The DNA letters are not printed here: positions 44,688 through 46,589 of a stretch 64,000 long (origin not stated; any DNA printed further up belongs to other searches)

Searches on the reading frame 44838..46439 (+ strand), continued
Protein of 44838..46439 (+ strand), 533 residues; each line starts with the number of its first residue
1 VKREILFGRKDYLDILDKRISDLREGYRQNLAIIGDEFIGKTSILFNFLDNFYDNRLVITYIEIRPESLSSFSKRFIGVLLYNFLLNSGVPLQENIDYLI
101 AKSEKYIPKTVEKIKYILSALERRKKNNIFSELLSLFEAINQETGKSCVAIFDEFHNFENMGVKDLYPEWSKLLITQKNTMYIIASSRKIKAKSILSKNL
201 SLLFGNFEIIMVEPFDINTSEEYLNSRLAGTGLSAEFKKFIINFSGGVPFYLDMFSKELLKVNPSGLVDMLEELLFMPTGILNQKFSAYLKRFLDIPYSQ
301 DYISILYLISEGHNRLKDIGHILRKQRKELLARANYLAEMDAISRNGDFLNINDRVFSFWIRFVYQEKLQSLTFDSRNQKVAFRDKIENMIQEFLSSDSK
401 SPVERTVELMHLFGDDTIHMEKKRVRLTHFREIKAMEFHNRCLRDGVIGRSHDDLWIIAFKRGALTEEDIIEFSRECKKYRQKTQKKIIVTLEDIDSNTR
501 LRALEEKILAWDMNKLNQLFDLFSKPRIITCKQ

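Call 36: list_cluster_members(proteins=[P0147, P0162, P0182, P0197, P0213, P0220, P0226, P0246, P0258, P0270])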
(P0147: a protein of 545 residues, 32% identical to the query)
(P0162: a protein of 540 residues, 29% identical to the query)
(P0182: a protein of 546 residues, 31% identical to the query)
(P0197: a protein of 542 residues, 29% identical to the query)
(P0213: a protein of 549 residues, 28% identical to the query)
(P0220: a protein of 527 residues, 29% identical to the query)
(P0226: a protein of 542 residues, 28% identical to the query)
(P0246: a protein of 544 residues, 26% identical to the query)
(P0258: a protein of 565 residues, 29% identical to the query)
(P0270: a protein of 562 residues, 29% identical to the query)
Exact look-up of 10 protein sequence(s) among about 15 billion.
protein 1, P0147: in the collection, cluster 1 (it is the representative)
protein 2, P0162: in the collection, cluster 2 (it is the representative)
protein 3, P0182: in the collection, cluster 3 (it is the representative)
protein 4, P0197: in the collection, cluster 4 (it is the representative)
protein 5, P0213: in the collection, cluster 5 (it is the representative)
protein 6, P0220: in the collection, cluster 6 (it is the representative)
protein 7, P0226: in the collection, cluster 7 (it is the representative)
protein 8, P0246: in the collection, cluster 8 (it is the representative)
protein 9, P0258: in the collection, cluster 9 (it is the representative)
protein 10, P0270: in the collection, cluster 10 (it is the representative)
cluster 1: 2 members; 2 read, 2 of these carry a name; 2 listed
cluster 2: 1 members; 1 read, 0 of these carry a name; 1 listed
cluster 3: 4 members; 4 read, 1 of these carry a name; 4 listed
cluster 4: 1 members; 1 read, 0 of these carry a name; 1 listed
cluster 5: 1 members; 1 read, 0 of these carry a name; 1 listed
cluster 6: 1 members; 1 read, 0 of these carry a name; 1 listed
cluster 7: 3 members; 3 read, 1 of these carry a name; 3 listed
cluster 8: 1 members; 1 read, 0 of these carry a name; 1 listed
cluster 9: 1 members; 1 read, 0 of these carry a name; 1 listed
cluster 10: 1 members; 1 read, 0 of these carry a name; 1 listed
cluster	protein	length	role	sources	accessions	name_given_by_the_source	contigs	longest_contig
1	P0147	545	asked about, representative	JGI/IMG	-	hypothetical protein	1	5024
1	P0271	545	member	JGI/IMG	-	hypothetical protein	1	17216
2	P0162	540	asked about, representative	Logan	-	-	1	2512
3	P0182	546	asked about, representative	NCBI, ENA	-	-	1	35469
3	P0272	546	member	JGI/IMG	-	AAA ATPase-like protein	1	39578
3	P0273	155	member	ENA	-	-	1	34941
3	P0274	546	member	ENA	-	-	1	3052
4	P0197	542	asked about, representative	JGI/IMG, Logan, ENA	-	-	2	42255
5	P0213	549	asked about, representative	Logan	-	-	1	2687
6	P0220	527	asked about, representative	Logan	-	-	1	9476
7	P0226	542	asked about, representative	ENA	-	-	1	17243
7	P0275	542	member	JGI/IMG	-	uncharacterized protein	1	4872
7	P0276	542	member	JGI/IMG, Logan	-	-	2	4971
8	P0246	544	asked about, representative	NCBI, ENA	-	-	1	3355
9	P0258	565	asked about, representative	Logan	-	-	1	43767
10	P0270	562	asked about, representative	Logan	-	-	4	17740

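Call 38: find_encoding_contigs(protein=P0182, flank=7000, max_places=1)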
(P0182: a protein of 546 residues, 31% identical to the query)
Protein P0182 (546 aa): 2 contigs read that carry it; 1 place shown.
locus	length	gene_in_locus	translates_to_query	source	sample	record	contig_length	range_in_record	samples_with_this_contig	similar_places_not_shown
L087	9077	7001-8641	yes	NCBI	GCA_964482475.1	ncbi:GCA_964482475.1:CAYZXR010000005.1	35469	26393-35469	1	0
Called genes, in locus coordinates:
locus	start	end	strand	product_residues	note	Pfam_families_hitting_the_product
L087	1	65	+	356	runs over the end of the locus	PF01321:Creatinase_N, PF00557:Peptidase_M24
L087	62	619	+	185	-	PF08207:EFP_N, PF01132:EFP, PF09285:Elong-fact-P_C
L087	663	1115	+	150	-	PF00364:Biotin_lipoyl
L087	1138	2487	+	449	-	PF00289:Biotin_carb_N, PF02222:ATP-grasp, PF02786:CPSase_L_D2, PF07478:Dala_Dala_lig_C, PF02785:Biotin_carb_C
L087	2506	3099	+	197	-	-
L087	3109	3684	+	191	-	PF13580:SIS_2, PF01380:SIS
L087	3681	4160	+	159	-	PF01467:CTP_transf_like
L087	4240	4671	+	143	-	PF17792:ThiD2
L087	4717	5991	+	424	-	PF01964:ThiC_Rad_SAM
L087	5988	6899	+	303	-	PF00294:PfkB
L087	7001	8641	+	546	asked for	PF01637:ATPase_2, PF13191:AAA_16, PF13173:AAA_14 (faint)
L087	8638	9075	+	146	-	?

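Call 39: find_encoding_contigs(protein=P0197, flank=7000, max_places=1)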
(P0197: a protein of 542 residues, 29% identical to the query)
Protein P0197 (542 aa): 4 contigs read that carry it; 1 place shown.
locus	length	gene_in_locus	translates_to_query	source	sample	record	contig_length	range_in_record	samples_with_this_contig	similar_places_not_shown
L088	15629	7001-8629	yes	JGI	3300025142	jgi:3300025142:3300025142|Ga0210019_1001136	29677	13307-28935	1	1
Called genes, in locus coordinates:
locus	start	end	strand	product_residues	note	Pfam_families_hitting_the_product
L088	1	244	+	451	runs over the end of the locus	PF00289:Biotin_carb_N, PF02222:ATP-grasp (weak), PF02786:CPSase_L_D2, PF07478:Dala_Dala_lig_C, PF08443:RimK (faint), PF02785:Biotin_carb_C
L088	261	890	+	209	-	-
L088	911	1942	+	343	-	PF00365:PFK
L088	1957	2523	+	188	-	PF13580:SIS_2, PF01380:SIS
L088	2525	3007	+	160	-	PF01467:CTP_transf_like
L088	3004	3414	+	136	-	PF17792:ThiD2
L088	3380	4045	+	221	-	PF02581:TMP-TENI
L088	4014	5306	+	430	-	PF01964:ThiC_Rad_SAM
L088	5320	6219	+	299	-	PF00294:PfkB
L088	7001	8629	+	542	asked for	PF13191:AAA_16 (weak), PF01637:ATPase_2, PF13173:AAA_14 (faint), PF13401:AAA_22 (weak)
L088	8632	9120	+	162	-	PF00149:Metallophos (faint), PF12850:Metallophos_2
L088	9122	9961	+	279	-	PF00303:Thymidylat_synt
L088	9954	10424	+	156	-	PF11969:DcpS_C, PF01230:HIT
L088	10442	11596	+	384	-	PF01966:HD, PF13286:HD_assoc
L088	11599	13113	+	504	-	PF01590:GAF, PF13185:GAF_2 (weak), PF13492:GAF_3, PF13487:HD_5, PF01966:HD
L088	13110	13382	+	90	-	-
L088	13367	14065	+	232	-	-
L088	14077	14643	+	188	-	PF05036:SPOR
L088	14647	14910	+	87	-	-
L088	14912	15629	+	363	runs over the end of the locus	PF00465:Fe-ADH, PF13685:Fe-ADH_2, PF01761:DHQ_synthase, PF24621:DHQS_C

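Call 40: find_encoding_contigs(protein=P0270, flank=7000, max_places=1)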
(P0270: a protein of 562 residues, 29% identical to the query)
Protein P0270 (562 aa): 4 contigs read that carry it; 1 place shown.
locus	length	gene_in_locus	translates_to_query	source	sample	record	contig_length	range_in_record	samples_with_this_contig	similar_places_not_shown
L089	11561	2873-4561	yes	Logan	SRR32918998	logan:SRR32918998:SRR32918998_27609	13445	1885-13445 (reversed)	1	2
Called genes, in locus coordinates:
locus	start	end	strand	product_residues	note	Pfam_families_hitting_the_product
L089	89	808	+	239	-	PF06778:Chlor_dismutase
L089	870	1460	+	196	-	-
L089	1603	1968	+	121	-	-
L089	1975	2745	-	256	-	PF13365:Trypsin_2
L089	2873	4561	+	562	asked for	PF13191:AAA_16 (weak)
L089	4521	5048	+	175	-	PF04677:CwfJ_C_1 (weak), PF11969:DcpS_C, PF01230:HIT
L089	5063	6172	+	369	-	PF01966:HD, PF13286:HD_assoc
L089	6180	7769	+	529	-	PF01590:GAF (faint), PF13185:GAF_2 (faint), PF13487:HD_5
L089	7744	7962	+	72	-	-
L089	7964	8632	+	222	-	PF00691:OmpA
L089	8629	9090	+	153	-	-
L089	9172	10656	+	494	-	PF01225:Mur_ligase, PF08245:Mur_ligase_M, PF02875:Mur_ligase_C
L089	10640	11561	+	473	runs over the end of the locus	PF08245:Mur_ligase_M, PF02875:Mur_ligase_C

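Call 52: find_related_loci(query=A3, collection=metagenome_contigs, flank=6000)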
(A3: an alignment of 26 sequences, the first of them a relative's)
Query A3 (543 aa) in metagenome_contigs; peptide patterns used: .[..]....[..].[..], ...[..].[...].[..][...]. (x = any residue, [..] = any of these).
600 stretches matched a pattern (row limit reached: there are more); 531 encode a relative of the query (tblastn E <= 1e-3); the best 80 are kept; 80 distinct loci.
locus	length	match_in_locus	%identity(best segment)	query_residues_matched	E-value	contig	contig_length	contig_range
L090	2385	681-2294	39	1-537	1e-128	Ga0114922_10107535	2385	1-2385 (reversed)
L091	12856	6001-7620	37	1-543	1e-116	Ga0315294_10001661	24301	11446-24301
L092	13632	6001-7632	38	1-542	5e-116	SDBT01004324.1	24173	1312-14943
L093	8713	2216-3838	38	1-542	4e-115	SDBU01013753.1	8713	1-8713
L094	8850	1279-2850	38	1-524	3e-114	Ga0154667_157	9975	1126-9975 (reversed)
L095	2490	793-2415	36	1-542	1e-119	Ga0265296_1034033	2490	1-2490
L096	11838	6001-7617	37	1-542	3e-113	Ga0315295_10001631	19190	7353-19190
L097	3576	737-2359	36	1-542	4e-115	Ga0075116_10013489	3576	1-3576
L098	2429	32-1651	36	1-543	3e-118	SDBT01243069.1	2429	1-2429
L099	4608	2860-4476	36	3-541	7e-113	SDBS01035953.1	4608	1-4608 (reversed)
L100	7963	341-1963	35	1-542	2e-111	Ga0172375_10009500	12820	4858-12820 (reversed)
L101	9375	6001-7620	35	1-543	2e-110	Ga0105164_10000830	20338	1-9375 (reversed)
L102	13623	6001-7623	38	1-542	3e-110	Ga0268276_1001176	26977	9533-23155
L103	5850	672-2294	36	1-542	1e-109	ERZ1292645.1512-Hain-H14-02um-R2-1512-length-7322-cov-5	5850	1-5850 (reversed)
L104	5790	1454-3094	35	1-543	3e-109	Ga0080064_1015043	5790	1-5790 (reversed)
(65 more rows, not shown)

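Call 56: search_protein_families(library=padloc, proteins=[window:44838-46439:+], max_evalue=0.01)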
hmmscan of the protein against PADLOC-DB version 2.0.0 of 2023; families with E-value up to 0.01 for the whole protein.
window:44838-46439:+ (533 aa): 0 families

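Call 80: find_homologous_proteins(query=P0258, max_evalue=1e-20)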
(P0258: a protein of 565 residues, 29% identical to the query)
Query P0258 (565 aa): 249 proteins with E <= 1e-20 among 8000 candidates; the best 120 are listed.
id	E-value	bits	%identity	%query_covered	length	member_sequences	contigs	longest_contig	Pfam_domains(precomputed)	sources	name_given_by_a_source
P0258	0.0e+0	1230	100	100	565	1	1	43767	PF13191.13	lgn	-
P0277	2.9e-152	526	48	98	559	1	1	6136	PF13401.13,PF01637.25,PF13191.13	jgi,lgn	jgi:hypothetical protein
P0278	3.1e-146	506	45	97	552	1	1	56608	PF13401.13,PF13191.13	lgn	-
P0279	4.6e-144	499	44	100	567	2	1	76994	-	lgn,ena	-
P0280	2.1e-143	497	43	99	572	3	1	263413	PF05729.19,PF01637.25,PF13191.13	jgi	jgi:hypothetical protein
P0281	1.2e-142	495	44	99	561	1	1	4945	PF13401.13,PF01637.25,PF13191.13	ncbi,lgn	-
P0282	5.2e-142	493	44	99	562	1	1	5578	PF13191.13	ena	-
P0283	9.1e-142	492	44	99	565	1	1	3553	PF13401.13,PF13191.13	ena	-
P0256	5.3e-141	489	45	94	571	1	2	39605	PF13401.13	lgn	-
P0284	5.8e-141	489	44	97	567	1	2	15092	-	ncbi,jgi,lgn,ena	-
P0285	2.6e-140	487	46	95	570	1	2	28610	-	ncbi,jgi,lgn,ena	-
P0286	3.3e-140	487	44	99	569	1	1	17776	-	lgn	-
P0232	4.2e-140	486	45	99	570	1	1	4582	PF13191.13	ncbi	-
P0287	7.5e-140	485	44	99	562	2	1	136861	PF13401.13,PF01637.25,PF13191.13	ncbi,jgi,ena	-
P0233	9.6e-140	485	43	99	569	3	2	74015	PF13191.13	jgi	jgi:hypothetical protein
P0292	1.2e-136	475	42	99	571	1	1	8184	PF01637.25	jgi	jgi:hypothetical protein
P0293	1.9e-135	471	42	100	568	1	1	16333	PF13401.13,PF01637.25,PF13191.13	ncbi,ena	-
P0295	8.4e-135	469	43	97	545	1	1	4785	PF01637.25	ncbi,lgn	-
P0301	5.8e-127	443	41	97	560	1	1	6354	PF01637.25,PF13191.13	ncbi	-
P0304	1.1e-124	435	43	100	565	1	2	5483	PF01637.25,PF13191.13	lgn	-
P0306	2.5e-122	428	40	99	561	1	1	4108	PF13173.13,PF01637.25,PF13191.13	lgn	-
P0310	1.8e-115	405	39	99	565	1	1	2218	PF13173.13,PF13401.13,PF01637.25,PF13191.13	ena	-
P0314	6.2e-115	403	39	99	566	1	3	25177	PF13173.13,PF13401.13,PF01637.25,PF13191.13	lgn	-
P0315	8.2e-115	403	40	99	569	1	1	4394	PF01637.25,PF13191.13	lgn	-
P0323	8.5e-110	386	38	99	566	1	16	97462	PF13173.13,PF01637.25,PF13191.13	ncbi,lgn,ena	-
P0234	8.7e-110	386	37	98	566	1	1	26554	PF01637.25,PF13191.13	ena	-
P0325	6.7e-109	383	37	98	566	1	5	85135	PF01637.25,PF13191.13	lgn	-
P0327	1.7e-108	382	37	99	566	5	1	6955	PF01637.25,PF13191.13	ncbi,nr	ncbi:MAG: ATP-binding protein [Candidatus Omnitrophica bacterium]|nr:ATP-binding protein [Candidatus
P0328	3.0e-108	381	37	99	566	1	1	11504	PF13401.13,PF01637.25,PF13191.13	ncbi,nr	ncbi:MAG: AAA family ATPase [Candidatus Omnitrophica bacterium]|nr:AAA family ATPase [Candidatus Omn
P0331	1.9e-107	378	37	99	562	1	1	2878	PF01637.25,PF13191.13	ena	-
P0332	2.3e-107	378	37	99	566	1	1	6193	PF01637.25,PF13191.13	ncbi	-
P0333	4.5e-107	377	36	99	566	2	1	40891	PF01637.25,PF13191.13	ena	-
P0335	6.8e-107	377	37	100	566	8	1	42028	PF13173.13,PF01637.25,PF13191.13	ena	-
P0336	8.3e-107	376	37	99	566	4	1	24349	PF01637.25,PF13191.13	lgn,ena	-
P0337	9.0e-107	376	36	99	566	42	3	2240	PF01637.25,PF13191.13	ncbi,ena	-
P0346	8.5e-103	363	36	99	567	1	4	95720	PF01637.25,PF13191.13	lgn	-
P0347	3.0e-100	355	37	95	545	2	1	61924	PF01637.25,PF13191.13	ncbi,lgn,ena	-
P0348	3.8e-98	348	34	100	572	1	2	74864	PF13401.13,PF01637.25,PF13191.13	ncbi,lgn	-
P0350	4.4e-92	328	37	94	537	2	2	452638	PF13173.13,PF01637.25,PF13191.13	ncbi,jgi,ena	-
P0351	9.2e-92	327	37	96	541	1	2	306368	PF13173.13,PF01637.25,PF13191.13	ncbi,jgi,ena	-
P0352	1.5e-91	326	35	96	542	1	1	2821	PF01637.25,PF13191.13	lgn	-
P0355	2.3e-89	319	35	96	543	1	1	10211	PF01637.25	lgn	-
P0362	1.8e-73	266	30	96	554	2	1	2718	PF01637.25,PF13191.13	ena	-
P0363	4.6e-73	265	33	96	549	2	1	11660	PF13173.13,PF13401.13,PF01637.25,PF13191.13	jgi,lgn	jgi:AAA+ ATPase superfamily predicted ATPase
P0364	3.0e-70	256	32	96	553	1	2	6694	PF13173.13,PF13401.13,PF01637.25,PF13191.13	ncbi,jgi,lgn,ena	-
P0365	1.1e-69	254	33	92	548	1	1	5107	PF01637.25,PF13191.13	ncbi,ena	-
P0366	1.7e-68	250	31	96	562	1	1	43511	PF01022.27,PF01637.25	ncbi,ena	-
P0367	3.3e-68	249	32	96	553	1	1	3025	PF13173.13,PF13401.13,PF01637.25,PF13191.13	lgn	-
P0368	1.2e-67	247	31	96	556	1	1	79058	PF13173.13,PF01637.25,PF13191.13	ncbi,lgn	-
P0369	3.2e-67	246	32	96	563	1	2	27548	PF13173.13,PF13401.13,PF01637.25,PF13191.13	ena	-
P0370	3.4e-67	246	32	96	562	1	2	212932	PF13173.13,PF01637.25,PF13191.13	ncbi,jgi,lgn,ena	-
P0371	5.0e-67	245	30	96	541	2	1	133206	PF13401.13,PF01637.25,PF13191.13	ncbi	ncbi:MAG: hypothetical protein ABII75_02090 [Candidatus Omnitrophota bacterium]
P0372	5.5e-67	245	32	95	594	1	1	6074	PF13173.13,PF01637.25,PF13191.13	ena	-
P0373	5.6e-67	245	31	95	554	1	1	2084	PF01637.25,PF13191.13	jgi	-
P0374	6.8e-67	245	32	96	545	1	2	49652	PF13173.13,PF01637.25,PF13191.13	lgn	-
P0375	6.9e-67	245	31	96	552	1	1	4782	PF13173.13,PF13401.13,PF01637.25,PF13191.13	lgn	-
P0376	8.0e-67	244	33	95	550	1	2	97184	PF13173.13,PF01637.25,PF13191.13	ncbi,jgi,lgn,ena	-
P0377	1.0e-66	244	33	96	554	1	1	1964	PF13173.13,PF01637.25,PF13191.13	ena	-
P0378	1.1e-66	244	31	96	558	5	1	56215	PF13173.13,PF01637.25,PF13191.13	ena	-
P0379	1.6e-66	243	31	96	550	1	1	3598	PF13173.13,PF13401.13,PF01637.25,PF13191.13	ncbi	-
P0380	1.6e-66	243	32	92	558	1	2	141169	PF13173.13,PF01637.25,PF13191.13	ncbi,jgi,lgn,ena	-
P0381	2.0e-66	243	32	96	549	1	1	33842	PF13173.13,PF13401.13,PF01637.25,PF13191.13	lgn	-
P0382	3.5e-66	242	30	97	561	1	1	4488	PF13173.13,PF01637.25,PF13191.13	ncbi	-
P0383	4.8e-66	242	31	95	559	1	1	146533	PF13173.13,PF13401.13,PF01637.25,PF13191.13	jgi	jgi:AAA+ ATPase superfamily predicted ATPase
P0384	6.4e-66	241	32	96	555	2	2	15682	PF13173.13,PF01637.25,PF13191.13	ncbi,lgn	-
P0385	7.8e-66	241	30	96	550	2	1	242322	PF13173.13,PF01637.25,PF13191.13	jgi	-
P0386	1.2e-65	241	31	92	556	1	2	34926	PF01637.25,PF13191.13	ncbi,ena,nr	ncbi:MAG: hypothetical protein COT00_04685 [Candidatus Omnitrophica bacterium CG07_land_8_20_14_0_80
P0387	1.8e-65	240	31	95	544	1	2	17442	PF13173.13,PF01637.25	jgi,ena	-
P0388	1.9e-65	240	31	96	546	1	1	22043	PF01637.25,PF13191.13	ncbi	-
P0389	2.9e-65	239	32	96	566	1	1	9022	PF01637.25,PF13191.13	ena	-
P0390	3.0e-65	239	30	95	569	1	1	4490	PF13173.13,PF01637.25,PF13191.13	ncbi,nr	ncbi:MAG TPA: AAA family ATPase [Candidatus Eisenbacteria bacterium]|nr:AAA family ATPase [Candidatu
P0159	6.5e-65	238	31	94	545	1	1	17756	PF13401.13,PF01637.25,PF13191.13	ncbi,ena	-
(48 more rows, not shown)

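Call 82: find_encoding_contigs(protein=P0280, flank=5000, max_places=1)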
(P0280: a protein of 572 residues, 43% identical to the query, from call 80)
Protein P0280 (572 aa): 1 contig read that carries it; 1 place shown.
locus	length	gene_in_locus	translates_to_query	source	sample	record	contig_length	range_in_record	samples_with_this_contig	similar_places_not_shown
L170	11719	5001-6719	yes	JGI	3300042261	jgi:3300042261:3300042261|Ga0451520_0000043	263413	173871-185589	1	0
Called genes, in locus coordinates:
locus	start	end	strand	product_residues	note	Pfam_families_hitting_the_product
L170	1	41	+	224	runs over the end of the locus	PF00072:Response_reg, PF00486:Trans_reg_C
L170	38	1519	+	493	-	PF00512:HisKA, PF02518:HATPase_c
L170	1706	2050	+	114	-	-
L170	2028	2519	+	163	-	PF00359:PTS_EIIA_2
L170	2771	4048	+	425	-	PF02749:QRPTase_N (faint)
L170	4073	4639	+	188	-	PF00857:Isochorismatase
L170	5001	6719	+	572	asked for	PF01637:ATPase_2 (weak), PF13191:AAA_16 (faint), PF05729:NACHT (faint)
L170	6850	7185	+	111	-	PF01230:HIT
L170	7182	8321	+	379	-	PF01966:HD, PF13286:HD_assoc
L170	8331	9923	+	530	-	PF13185:GAF_2 (weak), PF01590:GAF (weak), PF13492:GAF_3 (weak), PF13487:HD_5, PF01966:HD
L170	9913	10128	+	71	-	-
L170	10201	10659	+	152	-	-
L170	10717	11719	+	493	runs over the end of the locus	PF01225:Mur_ligase, PF08245:Mur_ligase_M, PF02875:Mur_ligase_C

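Call 83: find_encoding_contigs(protein=P0350, flank=5000, max_places=1)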
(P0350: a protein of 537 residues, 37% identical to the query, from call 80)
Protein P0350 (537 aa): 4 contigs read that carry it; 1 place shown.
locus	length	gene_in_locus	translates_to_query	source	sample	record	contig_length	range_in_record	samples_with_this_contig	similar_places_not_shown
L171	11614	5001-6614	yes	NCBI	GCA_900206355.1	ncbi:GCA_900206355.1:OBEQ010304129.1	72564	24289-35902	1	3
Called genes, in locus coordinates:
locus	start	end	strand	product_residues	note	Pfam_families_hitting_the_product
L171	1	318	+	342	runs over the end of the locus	PF00365:PFK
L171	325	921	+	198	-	PF13580:SIS_2, PF01380:SIS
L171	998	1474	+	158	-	PF01467:CTP_transf_like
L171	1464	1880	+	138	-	PF17792:ThiD2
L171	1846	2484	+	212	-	PF02581:TMP-TENI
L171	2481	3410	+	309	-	PF00294:PfkB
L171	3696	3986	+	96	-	PF08734:GYD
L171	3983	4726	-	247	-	PF03372:Exo_endo_phos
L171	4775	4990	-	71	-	-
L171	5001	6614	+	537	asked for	PF01637:ATPase_2 (weak), PF13191:AAA_16 (weak), PF13173:AAA_14 (faint)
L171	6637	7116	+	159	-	PF11969:DcpS_C (faint), PF01230:HIT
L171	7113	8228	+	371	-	PF01966:HD, PF13286:HD_assoc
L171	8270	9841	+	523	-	PF01590:GAF, PF13185:GAF_2 (weak), PF13492:GAF_3 (weak), PF13487:HD_5, PF01966:HD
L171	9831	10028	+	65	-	-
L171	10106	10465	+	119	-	-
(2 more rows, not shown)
